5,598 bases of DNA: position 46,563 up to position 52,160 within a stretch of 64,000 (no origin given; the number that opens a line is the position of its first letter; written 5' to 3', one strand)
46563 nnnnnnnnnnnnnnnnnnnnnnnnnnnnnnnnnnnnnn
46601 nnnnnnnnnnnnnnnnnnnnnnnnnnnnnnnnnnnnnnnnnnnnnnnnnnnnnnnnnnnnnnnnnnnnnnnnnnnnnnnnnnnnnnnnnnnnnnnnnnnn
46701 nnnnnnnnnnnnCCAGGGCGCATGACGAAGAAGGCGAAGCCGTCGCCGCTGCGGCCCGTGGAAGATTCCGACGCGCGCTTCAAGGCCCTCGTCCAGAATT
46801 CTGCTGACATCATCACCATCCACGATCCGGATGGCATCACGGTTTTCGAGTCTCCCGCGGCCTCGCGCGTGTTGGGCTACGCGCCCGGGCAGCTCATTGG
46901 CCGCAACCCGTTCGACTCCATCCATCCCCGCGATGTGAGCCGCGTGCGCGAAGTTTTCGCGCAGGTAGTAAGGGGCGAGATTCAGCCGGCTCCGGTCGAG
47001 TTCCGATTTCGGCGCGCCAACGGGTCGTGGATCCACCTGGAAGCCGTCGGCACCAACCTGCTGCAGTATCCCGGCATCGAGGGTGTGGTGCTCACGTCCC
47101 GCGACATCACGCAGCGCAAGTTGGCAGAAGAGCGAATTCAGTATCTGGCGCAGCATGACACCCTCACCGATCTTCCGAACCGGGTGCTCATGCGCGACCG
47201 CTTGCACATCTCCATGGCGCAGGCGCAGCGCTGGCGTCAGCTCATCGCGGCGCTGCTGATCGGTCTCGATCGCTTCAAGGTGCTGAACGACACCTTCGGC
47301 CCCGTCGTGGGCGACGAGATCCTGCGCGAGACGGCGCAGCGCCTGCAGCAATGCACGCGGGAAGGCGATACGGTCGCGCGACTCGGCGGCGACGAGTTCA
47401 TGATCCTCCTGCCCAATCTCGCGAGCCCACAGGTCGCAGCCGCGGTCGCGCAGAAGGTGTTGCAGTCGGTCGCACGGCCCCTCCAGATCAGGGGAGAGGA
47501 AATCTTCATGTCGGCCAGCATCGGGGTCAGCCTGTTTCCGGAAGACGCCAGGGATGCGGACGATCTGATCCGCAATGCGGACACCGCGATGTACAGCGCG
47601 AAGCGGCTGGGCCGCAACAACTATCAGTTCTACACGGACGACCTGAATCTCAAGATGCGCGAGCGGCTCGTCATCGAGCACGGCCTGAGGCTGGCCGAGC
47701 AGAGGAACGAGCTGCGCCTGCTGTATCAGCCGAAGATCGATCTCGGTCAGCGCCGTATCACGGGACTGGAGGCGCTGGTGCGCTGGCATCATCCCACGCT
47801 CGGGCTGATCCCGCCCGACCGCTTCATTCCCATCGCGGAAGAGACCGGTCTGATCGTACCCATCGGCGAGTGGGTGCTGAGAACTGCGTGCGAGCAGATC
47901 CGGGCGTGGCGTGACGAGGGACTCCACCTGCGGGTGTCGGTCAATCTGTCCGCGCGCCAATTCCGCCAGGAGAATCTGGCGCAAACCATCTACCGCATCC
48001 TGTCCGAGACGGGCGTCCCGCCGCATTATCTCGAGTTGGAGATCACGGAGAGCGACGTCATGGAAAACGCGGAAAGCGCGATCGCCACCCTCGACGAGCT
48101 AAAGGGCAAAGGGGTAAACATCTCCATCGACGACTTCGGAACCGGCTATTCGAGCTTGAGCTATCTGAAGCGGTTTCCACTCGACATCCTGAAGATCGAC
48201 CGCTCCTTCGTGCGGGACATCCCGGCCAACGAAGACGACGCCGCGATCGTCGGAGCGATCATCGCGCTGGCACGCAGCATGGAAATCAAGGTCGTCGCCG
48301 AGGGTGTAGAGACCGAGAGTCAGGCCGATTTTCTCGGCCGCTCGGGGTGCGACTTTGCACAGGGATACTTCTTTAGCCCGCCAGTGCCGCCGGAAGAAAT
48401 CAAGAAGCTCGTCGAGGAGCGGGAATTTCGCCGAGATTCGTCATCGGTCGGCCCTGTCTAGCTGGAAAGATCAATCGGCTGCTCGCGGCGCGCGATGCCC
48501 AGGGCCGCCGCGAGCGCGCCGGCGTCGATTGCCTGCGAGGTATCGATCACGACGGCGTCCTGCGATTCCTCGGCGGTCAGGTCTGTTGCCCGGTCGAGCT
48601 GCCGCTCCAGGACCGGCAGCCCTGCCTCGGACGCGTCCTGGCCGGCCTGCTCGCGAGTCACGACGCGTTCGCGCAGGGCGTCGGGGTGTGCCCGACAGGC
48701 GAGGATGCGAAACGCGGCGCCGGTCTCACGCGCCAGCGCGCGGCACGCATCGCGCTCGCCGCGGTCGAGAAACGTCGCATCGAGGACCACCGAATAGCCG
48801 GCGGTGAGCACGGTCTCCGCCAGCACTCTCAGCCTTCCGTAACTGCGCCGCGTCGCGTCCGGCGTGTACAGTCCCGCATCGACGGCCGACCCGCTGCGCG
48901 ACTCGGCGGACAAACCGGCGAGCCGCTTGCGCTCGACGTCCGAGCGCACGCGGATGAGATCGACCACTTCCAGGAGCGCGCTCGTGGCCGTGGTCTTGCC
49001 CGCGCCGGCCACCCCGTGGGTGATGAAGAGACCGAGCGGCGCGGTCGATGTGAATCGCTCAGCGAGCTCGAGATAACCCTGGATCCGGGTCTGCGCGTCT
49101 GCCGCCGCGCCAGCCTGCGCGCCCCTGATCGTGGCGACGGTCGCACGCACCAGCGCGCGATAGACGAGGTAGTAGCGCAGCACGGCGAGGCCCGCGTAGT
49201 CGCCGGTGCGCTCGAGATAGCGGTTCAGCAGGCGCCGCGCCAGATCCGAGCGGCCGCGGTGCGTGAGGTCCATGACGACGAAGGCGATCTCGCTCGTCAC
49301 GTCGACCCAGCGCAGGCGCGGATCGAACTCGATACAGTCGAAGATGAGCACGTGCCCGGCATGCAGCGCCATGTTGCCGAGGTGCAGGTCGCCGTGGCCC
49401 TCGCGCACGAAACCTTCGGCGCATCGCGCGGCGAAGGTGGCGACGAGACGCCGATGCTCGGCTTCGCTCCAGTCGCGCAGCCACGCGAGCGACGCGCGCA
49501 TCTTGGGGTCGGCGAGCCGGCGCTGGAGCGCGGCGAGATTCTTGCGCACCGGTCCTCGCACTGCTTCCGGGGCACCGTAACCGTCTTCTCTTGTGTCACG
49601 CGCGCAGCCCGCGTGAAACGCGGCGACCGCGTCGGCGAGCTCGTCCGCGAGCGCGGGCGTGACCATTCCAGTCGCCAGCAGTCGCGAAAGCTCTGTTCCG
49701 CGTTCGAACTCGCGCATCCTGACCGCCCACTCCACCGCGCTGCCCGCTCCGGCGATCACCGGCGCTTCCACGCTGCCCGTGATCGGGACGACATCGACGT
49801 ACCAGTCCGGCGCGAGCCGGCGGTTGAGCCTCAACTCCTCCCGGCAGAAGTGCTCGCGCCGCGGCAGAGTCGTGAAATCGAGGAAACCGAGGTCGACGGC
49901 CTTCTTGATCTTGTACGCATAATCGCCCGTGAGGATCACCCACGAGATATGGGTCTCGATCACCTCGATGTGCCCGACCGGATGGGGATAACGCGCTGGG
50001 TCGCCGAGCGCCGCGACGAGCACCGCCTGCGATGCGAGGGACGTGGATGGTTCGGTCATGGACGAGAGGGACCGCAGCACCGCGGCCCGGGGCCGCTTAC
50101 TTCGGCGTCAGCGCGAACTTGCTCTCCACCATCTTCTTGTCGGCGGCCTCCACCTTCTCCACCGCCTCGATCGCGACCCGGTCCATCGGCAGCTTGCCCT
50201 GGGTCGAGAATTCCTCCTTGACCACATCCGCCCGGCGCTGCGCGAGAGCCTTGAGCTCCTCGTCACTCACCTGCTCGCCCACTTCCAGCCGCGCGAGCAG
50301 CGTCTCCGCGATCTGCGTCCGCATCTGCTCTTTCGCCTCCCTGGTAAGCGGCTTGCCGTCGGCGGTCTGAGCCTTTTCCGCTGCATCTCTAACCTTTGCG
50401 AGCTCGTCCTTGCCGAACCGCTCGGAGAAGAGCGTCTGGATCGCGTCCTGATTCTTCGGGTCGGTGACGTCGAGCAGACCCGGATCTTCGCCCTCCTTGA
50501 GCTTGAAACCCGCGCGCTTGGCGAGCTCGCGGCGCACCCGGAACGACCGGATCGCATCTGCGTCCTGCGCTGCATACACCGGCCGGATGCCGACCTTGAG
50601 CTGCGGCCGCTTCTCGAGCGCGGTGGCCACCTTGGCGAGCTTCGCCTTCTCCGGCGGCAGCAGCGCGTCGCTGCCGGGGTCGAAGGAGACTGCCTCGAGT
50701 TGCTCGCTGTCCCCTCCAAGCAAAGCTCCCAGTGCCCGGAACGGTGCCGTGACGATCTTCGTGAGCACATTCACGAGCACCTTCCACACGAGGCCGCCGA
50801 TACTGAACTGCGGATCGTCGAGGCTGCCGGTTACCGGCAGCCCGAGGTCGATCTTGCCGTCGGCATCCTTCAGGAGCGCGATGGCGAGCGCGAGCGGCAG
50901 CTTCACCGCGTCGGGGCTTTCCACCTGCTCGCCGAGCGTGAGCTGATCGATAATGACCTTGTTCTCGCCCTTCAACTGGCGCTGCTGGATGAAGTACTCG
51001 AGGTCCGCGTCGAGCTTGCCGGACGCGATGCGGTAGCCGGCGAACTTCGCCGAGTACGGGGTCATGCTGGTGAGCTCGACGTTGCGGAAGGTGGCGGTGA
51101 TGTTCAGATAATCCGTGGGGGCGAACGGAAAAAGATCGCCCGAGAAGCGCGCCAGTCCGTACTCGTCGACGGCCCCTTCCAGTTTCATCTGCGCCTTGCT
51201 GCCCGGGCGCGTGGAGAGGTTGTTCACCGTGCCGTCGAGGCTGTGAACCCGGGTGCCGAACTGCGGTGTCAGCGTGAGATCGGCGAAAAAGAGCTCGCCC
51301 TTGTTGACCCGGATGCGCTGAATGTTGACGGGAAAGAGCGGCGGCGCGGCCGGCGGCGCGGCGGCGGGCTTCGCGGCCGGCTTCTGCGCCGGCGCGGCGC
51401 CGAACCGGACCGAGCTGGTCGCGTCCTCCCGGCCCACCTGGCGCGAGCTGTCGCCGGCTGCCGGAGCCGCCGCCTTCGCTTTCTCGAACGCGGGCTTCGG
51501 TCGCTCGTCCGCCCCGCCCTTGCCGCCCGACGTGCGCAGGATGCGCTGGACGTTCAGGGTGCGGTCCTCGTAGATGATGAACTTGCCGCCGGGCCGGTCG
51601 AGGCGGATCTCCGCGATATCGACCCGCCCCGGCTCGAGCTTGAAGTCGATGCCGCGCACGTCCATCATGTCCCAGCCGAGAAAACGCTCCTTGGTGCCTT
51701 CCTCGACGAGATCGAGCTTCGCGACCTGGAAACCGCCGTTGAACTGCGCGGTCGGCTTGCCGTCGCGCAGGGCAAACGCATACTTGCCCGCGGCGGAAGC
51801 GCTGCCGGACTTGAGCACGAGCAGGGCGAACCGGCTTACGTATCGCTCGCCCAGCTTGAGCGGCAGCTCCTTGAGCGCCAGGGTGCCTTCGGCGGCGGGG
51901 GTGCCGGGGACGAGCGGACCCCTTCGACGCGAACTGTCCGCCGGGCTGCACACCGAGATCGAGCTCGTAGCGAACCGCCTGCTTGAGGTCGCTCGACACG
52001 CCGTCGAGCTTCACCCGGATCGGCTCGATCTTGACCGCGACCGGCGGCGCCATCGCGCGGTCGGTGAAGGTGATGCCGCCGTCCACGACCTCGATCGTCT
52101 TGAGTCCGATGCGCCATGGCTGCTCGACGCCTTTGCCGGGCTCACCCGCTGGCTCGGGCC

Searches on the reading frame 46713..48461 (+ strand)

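Call 20: search_protein_families(library=pfam, proteins=[window:46713-48461:+], max_evalue=0.001)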
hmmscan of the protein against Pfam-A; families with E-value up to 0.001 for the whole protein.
window:46713-48461:+ (582 aa): 7 families
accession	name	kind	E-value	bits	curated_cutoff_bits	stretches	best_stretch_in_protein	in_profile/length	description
PF00563.25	EAL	-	7.7e-81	271.4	31.3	1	327-557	6-236/236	EAL domain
PF00990.26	GGDEF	-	2.7e-49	167.5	23.8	1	146-303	1-161/161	Diguanylate cyclase, GGDEF domain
PF08447.18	PAS_3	-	5.3e-13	49.5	25.6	1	45-115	3-74/89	PAS fold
PF00989.32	PAS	-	1.3e-12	48.2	22.6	1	22-132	2-113/113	PAS fold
PF13426.13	PAS_9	-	3e-10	40.7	27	1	32-134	2-103/103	PAS domain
PF08448.16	PAS_4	-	1.9e-09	38.2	23.1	1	29-136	3-109/110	PAS fold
PF14598.12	PAS_11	-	3.3e-05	24.2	25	1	35-113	6-83/109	PAS domain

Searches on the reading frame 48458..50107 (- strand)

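Call 20: search_protein_families(library=pfam, proteins=[window:48458-50107:-], max_evalue=0.001)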
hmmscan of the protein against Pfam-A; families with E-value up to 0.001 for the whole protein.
window:48458-50107:- (549 aa): 3 families
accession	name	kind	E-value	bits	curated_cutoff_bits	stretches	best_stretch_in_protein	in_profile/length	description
PF13671.12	AAA_33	-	5.3e-33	114.8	27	1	360-508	1-141/143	AAA domain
PF01636.29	APH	-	3.2e-08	34.1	23.2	1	115-308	55-237/239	Phosphotransferase enzyme family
PF06414.18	Zeta_toxin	-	0.00014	21.8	22.3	1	364-508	22-163/199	Zeta toxin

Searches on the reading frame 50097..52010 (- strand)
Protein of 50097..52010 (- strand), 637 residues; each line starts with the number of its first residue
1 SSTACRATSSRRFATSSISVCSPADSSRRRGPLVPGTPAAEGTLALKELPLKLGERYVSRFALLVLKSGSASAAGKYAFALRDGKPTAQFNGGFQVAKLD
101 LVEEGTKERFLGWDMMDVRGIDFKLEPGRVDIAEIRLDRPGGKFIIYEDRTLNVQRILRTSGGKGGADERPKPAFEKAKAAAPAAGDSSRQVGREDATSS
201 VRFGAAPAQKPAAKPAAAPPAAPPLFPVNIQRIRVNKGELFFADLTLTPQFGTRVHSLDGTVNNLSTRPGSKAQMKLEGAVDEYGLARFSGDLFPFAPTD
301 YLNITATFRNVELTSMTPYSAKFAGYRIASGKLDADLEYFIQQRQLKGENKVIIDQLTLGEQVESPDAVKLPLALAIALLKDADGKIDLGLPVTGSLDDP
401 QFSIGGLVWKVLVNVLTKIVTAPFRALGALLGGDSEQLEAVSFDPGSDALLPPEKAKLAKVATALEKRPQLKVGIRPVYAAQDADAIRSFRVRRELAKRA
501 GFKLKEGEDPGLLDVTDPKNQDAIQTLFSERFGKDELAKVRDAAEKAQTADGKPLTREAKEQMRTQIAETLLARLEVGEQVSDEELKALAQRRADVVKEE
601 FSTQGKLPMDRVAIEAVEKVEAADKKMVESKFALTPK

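Call 20: search_protein_families(library=pfam, proteins=[window:50097-52010:-], max_evalue=0.001)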
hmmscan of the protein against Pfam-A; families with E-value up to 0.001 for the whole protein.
window:50097-52010:- (637 aa): 2 families
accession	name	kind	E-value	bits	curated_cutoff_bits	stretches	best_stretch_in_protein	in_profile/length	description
PF05359.17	DUF748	-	3.1e-174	582.2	50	1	38-612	524-1037/1037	Domain of Unknown Function (DUF748)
PF00691.25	OmpA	-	0.0002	22.1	27.2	0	443-476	2-37/98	OmpA family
